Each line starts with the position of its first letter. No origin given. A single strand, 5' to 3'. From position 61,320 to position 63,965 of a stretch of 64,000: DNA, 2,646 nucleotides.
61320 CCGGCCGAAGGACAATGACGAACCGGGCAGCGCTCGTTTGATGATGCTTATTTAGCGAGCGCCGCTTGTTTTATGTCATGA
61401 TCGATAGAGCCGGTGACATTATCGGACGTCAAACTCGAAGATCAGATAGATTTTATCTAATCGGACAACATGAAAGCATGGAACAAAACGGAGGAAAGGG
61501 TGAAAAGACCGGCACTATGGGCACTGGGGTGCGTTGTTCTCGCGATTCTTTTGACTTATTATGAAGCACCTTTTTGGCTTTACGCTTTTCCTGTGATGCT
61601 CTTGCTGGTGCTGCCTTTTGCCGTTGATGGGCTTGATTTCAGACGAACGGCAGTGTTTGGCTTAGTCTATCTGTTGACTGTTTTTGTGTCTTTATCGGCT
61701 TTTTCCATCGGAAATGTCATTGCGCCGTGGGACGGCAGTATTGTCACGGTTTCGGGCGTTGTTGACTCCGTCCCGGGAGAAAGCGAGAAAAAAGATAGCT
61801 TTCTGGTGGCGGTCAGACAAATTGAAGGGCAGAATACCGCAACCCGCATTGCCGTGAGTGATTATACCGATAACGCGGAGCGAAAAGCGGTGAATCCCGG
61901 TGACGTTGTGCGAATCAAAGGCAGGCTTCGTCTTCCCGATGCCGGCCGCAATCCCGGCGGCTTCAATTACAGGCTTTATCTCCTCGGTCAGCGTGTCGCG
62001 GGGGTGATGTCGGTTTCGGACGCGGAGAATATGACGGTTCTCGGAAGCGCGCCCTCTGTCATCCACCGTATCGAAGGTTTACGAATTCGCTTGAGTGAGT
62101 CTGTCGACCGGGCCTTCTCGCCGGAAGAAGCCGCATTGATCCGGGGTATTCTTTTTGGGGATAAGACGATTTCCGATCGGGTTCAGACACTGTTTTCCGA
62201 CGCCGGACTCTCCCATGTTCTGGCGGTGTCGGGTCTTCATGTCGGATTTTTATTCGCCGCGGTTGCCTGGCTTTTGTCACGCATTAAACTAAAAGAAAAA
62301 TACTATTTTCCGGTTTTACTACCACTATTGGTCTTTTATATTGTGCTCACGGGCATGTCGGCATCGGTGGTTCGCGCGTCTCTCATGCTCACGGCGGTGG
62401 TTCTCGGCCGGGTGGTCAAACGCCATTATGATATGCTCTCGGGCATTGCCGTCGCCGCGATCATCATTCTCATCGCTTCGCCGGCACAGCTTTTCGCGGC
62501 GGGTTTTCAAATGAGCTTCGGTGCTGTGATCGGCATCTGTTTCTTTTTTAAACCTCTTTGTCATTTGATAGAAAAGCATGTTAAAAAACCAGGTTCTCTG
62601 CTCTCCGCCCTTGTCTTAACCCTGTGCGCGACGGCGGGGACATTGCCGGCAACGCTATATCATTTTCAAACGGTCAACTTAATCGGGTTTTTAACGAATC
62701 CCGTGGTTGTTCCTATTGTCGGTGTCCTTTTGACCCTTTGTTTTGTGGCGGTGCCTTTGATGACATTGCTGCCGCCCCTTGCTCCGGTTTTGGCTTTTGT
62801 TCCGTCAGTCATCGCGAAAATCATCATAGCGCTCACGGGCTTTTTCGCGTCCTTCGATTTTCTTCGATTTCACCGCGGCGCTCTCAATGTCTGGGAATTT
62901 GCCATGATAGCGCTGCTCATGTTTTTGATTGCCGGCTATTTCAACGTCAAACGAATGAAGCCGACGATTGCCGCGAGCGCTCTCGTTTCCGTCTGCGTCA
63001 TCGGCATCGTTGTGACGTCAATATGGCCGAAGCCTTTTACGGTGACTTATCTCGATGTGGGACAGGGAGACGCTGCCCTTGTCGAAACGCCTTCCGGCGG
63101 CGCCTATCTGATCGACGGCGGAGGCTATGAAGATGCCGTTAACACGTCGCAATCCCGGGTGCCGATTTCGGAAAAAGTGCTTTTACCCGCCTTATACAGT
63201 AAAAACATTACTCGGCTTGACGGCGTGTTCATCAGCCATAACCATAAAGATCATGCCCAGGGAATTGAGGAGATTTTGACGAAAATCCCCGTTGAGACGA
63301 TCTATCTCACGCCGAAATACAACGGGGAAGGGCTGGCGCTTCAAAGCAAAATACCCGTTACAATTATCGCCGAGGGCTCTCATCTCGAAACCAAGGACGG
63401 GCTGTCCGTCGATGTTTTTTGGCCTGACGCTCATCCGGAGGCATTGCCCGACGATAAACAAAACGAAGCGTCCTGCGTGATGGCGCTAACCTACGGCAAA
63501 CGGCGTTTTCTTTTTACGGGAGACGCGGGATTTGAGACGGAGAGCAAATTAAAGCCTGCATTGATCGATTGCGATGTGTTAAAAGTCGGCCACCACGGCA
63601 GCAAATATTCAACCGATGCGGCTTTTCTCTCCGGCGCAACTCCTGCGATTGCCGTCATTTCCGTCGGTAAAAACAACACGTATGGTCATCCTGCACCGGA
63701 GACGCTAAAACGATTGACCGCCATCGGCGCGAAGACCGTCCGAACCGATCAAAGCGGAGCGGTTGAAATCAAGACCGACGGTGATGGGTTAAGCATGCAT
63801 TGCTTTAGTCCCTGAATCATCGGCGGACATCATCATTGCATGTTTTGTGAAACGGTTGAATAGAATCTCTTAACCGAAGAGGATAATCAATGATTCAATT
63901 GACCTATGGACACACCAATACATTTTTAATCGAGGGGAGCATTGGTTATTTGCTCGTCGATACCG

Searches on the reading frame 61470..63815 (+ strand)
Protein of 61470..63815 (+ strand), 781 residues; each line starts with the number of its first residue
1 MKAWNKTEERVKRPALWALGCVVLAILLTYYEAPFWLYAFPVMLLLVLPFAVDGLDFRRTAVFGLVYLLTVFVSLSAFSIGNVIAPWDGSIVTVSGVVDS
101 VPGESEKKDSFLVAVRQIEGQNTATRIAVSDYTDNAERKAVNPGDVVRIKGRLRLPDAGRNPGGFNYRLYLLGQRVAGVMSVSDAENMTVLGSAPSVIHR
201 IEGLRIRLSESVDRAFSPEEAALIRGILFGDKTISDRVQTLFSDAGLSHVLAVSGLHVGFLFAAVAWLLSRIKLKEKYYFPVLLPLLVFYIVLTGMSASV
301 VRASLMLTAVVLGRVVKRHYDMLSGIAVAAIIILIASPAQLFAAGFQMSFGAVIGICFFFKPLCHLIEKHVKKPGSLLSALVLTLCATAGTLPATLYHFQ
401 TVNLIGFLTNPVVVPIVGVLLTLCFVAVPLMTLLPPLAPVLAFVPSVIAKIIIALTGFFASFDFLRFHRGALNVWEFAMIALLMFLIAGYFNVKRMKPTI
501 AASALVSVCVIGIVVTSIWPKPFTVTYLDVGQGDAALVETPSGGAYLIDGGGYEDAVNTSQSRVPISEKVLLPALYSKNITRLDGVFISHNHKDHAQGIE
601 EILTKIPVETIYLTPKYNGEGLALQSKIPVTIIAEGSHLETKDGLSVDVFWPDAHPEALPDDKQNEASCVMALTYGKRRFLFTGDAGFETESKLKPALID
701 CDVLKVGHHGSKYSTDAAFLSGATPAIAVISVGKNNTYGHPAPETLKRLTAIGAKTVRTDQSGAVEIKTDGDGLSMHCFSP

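Call 79: search_protein_families(library=pfam, proteins=[window:61470-63815:+], max_evalue=0.001)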
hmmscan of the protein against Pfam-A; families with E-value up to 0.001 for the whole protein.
window:61470-63815:+ (781 aa): 4 families
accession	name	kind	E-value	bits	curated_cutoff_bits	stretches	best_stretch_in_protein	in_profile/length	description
PF03772.21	Competence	-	5.8e-55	187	23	1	228-488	2-264/270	Competence protein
PF13567.11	DUF4131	-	8.1e-22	78.1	31.6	1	33-187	5-164/165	Domain of unknown function (DUF4131)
PF00753.33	Lactamase_B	-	9.1e-13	49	22.7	1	529-733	2-195/196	Metallo-beta-lactamase superfamily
PF12706.13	Lactamase_B_2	-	1.4e-08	35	27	1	573-704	21-160/200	Beta-lactamase superfamily domain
